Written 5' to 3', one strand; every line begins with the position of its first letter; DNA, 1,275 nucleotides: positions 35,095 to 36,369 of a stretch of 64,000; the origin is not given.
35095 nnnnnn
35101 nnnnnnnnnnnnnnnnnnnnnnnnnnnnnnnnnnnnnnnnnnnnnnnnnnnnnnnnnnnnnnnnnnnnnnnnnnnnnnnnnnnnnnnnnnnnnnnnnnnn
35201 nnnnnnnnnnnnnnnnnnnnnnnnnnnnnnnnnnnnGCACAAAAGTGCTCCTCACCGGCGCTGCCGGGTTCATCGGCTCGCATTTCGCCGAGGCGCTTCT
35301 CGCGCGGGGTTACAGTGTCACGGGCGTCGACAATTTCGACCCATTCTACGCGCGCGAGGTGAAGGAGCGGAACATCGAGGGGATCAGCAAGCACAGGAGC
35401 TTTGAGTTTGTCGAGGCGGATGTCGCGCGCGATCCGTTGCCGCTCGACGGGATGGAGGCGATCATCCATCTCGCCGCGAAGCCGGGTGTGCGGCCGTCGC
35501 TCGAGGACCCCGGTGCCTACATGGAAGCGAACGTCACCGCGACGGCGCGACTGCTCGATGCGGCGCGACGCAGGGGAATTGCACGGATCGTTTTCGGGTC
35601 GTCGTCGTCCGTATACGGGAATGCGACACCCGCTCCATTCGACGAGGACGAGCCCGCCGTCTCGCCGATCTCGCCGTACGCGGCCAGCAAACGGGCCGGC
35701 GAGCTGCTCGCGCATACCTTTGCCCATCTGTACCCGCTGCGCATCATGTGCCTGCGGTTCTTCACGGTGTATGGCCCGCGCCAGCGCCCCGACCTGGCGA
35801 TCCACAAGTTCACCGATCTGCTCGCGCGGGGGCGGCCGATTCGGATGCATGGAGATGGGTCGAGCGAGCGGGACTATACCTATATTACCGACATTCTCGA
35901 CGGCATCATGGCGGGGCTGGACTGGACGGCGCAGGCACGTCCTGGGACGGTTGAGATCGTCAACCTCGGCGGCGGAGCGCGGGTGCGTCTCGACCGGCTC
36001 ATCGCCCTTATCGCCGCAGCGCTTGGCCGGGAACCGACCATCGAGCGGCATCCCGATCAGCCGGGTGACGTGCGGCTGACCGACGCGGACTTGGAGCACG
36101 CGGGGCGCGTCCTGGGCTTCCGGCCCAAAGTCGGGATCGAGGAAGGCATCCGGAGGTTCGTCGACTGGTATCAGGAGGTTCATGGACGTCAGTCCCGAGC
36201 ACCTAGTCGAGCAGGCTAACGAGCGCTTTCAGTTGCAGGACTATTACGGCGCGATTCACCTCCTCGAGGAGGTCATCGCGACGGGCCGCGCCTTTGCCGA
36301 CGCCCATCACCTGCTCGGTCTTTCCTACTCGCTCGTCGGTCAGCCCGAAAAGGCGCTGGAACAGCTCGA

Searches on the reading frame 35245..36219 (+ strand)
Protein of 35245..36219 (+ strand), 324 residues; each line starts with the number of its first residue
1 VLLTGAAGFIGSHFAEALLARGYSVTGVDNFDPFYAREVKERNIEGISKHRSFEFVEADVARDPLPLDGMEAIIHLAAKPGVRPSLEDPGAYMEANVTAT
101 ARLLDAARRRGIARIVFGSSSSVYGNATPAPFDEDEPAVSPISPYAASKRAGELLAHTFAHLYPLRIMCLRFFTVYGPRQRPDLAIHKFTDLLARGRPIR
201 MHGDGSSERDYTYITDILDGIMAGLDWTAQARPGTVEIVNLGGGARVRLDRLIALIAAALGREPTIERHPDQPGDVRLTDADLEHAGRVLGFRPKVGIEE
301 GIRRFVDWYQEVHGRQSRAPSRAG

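Call 51: search_protein_families(library=pfam, proteins=[window:35245-36219:+], max_evalue=0.00001)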
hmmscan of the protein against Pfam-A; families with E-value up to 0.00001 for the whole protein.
window:35245-36219:+ (324 aa): 7 families
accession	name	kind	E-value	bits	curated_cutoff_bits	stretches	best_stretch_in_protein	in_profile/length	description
PF01370.27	Epimerase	-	8e-53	179.7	20.9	1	1-241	1-239/240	NAD dependent epimerase/dehydratase family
PF16363.11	GDP_Man_Dehyd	-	5.2e-51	174.5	27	1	2-304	1-331/332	GDP-mannose 4,6 dehydratase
PF01073.25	3Beta_HSD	-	1.9e-15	57.1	22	1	3-216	2-220/280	3-beta hydroxysteroid dehydrogenase/isomerase family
PF04321.23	RmlD_sub_bind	-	9.9e-12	45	27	1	2-204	4-178/287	RmlD substrate binding domain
PF07993.18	NAD_binding_4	-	7.4e-08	32.3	20.1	0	69-177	88-209/258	Male sterility protein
PF13460.12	NAD_binding_10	-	4.5e-07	30.3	27.2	1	5-153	1-128/184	NAD(P)H-binding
PF02719.21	Polysacc_synt_2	-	3.2e-06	27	20.2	0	2-179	2-175/293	Polysaccharide biosynthesis protein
